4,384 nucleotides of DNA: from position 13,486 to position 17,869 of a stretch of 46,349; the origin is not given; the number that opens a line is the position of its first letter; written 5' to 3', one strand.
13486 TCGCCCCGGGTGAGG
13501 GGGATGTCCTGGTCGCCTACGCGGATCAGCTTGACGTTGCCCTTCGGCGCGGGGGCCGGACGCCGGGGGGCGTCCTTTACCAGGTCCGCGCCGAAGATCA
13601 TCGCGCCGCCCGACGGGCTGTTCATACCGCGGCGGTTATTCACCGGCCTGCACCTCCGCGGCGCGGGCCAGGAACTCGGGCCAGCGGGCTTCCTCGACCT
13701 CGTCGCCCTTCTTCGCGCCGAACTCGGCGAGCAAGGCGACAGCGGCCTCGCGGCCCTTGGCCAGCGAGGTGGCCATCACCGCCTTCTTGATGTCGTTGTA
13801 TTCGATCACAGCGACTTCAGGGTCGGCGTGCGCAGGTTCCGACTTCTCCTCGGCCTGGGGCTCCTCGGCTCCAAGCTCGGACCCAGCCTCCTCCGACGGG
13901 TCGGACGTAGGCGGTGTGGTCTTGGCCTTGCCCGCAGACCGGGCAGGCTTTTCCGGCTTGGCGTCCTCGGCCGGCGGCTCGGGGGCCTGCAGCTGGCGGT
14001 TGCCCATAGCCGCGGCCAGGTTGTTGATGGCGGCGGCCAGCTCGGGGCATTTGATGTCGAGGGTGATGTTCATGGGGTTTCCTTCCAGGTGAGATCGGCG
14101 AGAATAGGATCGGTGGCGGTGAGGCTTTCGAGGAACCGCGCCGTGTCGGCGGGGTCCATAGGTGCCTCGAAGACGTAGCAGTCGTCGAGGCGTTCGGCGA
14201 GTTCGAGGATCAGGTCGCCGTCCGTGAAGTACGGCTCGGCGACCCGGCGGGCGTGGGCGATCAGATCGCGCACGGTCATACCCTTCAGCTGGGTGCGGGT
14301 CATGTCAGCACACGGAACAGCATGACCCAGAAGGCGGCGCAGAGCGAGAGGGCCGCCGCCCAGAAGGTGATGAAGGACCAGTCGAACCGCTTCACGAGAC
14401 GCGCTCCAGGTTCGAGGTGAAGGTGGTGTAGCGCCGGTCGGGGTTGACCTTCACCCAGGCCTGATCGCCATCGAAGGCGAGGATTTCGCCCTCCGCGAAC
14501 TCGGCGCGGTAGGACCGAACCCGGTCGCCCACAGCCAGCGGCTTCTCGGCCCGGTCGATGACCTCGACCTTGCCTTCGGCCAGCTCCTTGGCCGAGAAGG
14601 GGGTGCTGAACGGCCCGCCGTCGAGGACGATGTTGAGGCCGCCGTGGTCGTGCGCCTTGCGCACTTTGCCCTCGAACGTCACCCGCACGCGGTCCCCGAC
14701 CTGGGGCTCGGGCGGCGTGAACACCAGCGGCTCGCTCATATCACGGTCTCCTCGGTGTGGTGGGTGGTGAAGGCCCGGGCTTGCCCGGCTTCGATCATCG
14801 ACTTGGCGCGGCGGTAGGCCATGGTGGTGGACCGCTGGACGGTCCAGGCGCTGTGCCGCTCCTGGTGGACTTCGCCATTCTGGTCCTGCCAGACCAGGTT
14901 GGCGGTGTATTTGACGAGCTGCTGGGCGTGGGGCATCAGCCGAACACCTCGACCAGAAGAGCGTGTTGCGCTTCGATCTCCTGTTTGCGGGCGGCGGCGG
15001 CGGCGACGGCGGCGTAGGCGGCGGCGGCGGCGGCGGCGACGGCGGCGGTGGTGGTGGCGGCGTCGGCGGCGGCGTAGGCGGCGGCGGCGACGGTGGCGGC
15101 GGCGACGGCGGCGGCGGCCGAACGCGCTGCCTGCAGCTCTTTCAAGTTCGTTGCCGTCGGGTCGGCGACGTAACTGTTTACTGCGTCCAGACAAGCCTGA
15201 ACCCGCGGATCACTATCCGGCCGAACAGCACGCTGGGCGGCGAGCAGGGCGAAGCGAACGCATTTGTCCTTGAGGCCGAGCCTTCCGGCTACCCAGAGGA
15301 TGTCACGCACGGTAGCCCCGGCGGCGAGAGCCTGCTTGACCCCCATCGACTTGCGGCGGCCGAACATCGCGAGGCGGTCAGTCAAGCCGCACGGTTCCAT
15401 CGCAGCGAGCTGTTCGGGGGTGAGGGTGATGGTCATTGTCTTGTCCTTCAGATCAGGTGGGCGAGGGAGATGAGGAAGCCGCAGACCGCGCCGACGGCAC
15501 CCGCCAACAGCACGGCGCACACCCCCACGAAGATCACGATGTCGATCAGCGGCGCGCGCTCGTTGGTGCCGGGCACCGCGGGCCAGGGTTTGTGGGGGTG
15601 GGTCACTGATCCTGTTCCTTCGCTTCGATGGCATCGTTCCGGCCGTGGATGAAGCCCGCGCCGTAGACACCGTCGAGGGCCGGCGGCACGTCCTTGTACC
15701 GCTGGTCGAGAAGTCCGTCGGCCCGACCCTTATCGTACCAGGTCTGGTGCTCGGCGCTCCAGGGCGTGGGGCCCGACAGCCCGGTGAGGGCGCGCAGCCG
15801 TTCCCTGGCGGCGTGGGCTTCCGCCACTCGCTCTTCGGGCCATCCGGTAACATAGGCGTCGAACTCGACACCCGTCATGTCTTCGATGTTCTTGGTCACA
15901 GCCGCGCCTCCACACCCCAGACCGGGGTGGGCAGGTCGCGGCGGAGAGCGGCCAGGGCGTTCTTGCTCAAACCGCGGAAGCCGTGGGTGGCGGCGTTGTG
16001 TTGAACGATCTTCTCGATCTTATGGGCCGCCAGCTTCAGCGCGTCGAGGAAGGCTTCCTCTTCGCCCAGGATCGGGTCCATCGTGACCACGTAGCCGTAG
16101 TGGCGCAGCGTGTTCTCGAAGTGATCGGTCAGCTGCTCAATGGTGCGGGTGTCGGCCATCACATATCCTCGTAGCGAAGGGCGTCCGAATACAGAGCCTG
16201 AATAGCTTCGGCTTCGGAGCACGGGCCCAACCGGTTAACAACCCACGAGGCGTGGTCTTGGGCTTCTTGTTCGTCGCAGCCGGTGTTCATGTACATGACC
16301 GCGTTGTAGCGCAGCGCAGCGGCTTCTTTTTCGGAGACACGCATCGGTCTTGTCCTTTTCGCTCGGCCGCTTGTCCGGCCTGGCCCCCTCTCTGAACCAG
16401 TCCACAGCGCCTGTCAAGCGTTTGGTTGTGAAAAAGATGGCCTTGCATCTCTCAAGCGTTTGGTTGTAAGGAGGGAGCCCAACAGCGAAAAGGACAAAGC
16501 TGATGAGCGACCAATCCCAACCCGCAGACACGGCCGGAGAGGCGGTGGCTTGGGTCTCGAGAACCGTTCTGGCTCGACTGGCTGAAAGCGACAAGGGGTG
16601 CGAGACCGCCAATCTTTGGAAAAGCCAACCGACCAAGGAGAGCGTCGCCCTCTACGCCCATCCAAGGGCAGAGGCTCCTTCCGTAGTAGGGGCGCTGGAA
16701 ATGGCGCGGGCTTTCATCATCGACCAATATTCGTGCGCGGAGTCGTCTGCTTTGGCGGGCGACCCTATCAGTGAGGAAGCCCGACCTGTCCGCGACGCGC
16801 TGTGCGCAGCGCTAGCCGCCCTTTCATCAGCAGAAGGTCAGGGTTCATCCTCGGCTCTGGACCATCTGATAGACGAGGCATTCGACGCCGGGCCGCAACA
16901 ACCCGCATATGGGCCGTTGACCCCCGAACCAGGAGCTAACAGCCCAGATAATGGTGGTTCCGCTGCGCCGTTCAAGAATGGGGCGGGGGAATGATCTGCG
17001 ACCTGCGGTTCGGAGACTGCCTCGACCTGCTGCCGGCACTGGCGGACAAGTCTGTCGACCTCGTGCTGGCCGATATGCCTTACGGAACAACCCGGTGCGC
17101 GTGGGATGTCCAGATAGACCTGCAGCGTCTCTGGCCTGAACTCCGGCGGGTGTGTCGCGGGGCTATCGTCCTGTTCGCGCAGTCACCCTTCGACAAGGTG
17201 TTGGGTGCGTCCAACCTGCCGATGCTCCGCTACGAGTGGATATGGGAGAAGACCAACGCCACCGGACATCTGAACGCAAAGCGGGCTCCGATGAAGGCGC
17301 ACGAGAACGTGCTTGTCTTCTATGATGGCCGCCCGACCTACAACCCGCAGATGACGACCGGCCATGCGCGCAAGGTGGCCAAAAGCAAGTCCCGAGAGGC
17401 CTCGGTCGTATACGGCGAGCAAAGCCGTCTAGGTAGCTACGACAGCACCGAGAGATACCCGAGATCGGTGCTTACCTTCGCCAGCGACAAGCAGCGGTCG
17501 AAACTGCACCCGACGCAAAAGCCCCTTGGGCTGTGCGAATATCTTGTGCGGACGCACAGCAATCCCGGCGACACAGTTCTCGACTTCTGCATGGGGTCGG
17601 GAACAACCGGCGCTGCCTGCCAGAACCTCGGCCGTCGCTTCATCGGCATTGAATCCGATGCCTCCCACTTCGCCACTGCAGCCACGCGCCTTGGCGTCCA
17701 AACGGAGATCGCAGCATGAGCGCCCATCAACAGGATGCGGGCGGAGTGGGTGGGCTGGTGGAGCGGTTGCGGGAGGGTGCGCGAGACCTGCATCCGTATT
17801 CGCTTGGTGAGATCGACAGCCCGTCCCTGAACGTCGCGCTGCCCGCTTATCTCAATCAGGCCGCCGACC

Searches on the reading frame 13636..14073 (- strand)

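Call 51: search_protein_families(library=phrogs, proteins=[window:13636-14073:-], max_evalue=0.001)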
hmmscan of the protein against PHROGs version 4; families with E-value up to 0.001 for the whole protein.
window:13636-14073:- (145 aa): 2 families
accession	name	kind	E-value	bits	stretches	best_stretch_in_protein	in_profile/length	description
phrog_3709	-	unknown function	2.7e-05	25.4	1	1-138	6-142/145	-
phrog_18562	-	unknown function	3.1e-05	25.5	1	1-141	1-147/151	-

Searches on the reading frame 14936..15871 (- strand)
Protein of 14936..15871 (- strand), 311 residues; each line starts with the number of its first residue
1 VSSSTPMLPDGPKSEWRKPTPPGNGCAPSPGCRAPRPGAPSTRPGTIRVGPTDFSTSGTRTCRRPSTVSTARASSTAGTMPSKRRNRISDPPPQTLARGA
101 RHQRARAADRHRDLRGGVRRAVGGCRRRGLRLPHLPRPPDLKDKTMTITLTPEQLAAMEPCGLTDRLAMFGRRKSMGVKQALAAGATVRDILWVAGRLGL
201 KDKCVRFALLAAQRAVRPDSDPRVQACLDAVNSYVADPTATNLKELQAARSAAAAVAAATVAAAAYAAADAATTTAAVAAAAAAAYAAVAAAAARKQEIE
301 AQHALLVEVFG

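Call 51: search_protein_families(library=phrogs, proteins=[window:14936-15871:-], max_evalue=0.001)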
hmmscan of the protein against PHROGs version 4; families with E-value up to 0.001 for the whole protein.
window:14936-15871:- (311 aa): 1 family
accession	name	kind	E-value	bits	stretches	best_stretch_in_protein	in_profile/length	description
phrog_21347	-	unknown function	3.5e-06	28.3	1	182-301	38-152/186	-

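Call 84: search_protein_families(library=ncbifam, proteins=[window:14936-15871:-], max_evalue=0.01)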
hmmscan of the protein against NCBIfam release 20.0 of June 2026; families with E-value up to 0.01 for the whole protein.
window:14936-15871:- (311 aa): 0 families

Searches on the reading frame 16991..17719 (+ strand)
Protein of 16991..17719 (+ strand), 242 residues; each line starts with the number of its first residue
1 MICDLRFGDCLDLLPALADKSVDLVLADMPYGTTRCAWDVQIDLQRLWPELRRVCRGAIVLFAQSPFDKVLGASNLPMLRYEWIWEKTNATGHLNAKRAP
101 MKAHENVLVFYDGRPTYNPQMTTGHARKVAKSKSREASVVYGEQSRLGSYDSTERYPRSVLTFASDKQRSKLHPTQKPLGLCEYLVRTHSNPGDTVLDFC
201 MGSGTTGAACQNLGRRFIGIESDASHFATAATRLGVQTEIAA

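Call 35: search_protein_families(library=pfam, proteins=[window:16991-17719:+], max_evalue=0.001)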
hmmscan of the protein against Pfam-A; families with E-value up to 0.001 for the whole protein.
window:16991-17719:+ (242 aa): 1 family
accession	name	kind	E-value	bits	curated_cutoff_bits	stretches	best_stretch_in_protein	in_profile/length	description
PF01555.25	N6_N4_Mtase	-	2.2e-27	96.9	26.7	1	80-230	75-219/221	DNA methylase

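Call 40: search_solved_structures(query=window:16991-17719:+, max_evalue=0.001, show_alignments=1)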
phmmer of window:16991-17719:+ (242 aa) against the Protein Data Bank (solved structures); distinct sequences matched with E-value up to 0.001: 12.
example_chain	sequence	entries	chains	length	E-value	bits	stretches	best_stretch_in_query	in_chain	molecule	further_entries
5hek_A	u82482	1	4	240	1.1e-18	71.1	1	165-236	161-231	Adenine specific DNA methyltransferase (DpnA)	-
5hfj_A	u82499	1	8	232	1.8e-18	70.4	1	165-235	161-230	Adenine specific DNA methyltransferase (DpnA)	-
6pbd_A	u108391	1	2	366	3.4e-18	69.5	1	170-236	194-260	Modification methylase CcrMI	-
1g60_A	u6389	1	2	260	4e-15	59.5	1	9-228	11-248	Adenine-specific Methyltransferase MboIIA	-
9c3u_A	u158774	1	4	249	5.1e-14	55.8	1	11-234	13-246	Methyltransferase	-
8urk_A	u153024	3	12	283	5.8e-14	55.7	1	11-235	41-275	Methyltransferase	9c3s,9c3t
1nw8_A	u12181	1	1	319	6.2e-14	55.6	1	9-218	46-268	MODIFICATION METHYLASE RSRI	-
1eg2_A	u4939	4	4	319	6.6e-14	55.5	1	9-218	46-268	MODIFICATION METHYLASE RSRI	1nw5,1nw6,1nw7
2zie_A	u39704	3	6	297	1.3e-08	38.1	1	143-226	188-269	Putative modification methylase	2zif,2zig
1boo_A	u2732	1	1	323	5.1e-07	32.9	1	170-233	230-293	PROTEIN (N-4 CYTOSINE-SPECIFIC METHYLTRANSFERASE PVU II)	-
8s9m_A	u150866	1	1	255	5.9e-05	26.2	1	156-226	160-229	DNA cytosine-N4 methyltransferase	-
8s9n_A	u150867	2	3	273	7.1e-05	25.9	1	156-226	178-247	DNA cytosine-N4 methyltransferase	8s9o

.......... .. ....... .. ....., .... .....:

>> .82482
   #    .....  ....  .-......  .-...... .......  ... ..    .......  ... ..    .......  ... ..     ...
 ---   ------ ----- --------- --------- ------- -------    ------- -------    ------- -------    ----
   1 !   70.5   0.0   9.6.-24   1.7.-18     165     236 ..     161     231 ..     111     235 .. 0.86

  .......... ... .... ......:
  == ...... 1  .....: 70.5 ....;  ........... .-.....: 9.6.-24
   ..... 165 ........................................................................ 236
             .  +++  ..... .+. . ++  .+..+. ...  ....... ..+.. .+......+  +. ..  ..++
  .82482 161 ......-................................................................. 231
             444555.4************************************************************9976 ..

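Call 51: search_protein_families(library=phrogs, proteins=[window:16991-17719:+], max_evalue=0.001)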
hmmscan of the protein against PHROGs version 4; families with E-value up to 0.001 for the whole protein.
window:16991-17719:+ (242 aa): 12 families
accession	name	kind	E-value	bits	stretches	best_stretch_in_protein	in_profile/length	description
phrog_67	-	other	4.8e-70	238.5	1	1-235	122-344/743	DNA methyltransferase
phrog_12862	-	unknown function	2.2e-39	135.7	1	5-132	5-134/149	-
phrog_18293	-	other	1.9e-33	115.9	1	137-238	10-111/119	methyltransferase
phrog_3008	-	other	7e-25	88.7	1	160-239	134-216/244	DNA methyltransferase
phrog_498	-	other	2.3e-23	83.6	1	80-238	298-424/633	DNA methyltransferase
phrog_6952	-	other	1.1e-13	52.5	1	167-231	108-172/181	DNA methyltransferase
phrog_8769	-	other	3.9e-13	50.1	1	184-239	3-58/71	methyltransferase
phrog_23148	-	unknown function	1.1e-12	49.3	1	165-234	77-146/165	-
phrog_6025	-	other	5.6e-09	36.9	1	3-45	12-55/192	DNA methyltransferase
phrog_23085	-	unknown function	1.4e-08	35.4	1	166-227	37-98/138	-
phrog_12517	-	unknown function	9.1e-07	29.3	0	164-224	82-137/316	-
phrog_16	-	DNA, RNA and nucleotide metabolism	0.00031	20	1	82-232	823-907/986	DNA helicase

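Call 83: search_solved_structures(query=window:16991-17719:+, max_evalue=1e-15, show_alignments=3)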
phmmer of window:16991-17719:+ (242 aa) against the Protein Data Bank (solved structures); distinct sequences matched with E-value up to 1e-15: 3.
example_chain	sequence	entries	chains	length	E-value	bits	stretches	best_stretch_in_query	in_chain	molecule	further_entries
5hek_A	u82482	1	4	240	1.1e-18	71.1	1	165-236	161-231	Adenine specific DNA methyltransferase (DpnA)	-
5hfj_A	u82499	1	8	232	1.8e-18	70.4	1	165-235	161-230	Adenine specific DNA methyltransferase (DpnA)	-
6pbd_A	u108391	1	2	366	3.4e-18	69.5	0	170-236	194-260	Modification methylase CcrMI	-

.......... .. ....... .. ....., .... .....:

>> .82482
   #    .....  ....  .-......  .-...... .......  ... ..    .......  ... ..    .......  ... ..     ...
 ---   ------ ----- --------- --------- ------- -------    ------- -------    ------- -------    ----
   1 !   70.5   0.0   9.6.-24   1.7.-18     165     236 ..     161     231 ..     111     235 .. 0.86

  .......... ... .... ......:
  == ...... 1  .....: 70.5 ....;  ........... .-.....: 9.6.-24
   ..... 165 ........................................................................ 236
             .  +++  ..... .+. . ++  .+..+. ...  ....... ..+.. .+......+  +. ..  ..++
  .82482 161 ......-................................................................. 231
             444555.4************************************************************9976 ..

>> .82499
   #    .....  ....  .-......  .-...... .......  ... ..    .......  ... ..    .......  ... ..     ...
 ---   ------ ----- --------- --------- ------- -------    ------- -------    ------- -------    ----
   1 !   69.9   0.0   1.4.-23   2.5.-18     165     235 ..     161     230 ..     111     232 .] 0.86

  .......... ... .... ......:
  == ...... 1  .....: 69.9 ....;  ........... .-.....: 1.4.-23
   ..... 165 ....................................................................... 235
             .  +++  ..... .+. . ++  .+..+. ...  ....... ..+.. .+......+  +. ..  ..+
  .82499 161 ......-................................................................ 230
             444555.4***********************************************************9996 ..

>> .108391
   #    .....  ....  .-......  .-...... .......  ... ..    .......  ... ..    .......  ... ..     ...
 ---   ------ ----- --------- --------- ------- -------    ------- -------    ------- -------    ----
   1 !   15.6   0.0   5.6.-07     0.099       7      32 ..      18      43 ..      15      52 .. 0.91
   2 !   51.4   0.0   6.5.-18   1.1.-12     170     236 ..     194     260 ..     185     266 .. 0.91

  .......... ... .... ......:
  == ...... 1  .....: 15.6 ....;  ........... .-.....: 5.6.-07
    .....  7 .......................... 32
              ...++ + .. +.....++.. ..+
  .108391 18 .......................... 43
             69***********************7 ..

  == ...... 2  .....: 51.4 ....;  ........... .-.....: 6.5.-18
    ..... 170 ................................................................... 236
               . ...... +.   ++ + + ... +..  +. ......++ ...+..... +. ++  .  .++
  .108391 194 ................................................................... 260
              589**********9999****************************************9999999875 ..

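Call 84: search_protein_families(library=ncbifam, proteins=[window:16991-17719:+], max_evalue=0.01)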
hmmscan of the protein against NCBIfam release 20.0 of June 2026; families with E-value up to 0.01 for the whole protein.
window:16991-17719:+ (242 aa): 4 families
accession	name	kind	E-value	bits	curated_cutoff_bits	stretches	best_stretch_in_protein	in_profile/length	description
NF050803.1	DnaMtaseCcrMCaul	equivalog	8.4e-22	77.5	830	2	166-235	179-248/350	adenine-specific DNA-methyltransferase CcrM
NF008572.0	PRK11524.1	equivalog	2.4e-17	63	292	1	171-239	193-261/294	adenine-specific DNA-methyltransferase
NF010253.0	PRK13699.1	subfamily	4e-13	49.6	244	1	168-235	139-206/226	DNA methyltransferase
NF043040.1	corrin_prot_MT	hypoth_equivalog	0.0096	15.4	180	0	185-234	34-83/216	corrinoid protein-associated methyltransferase CpaM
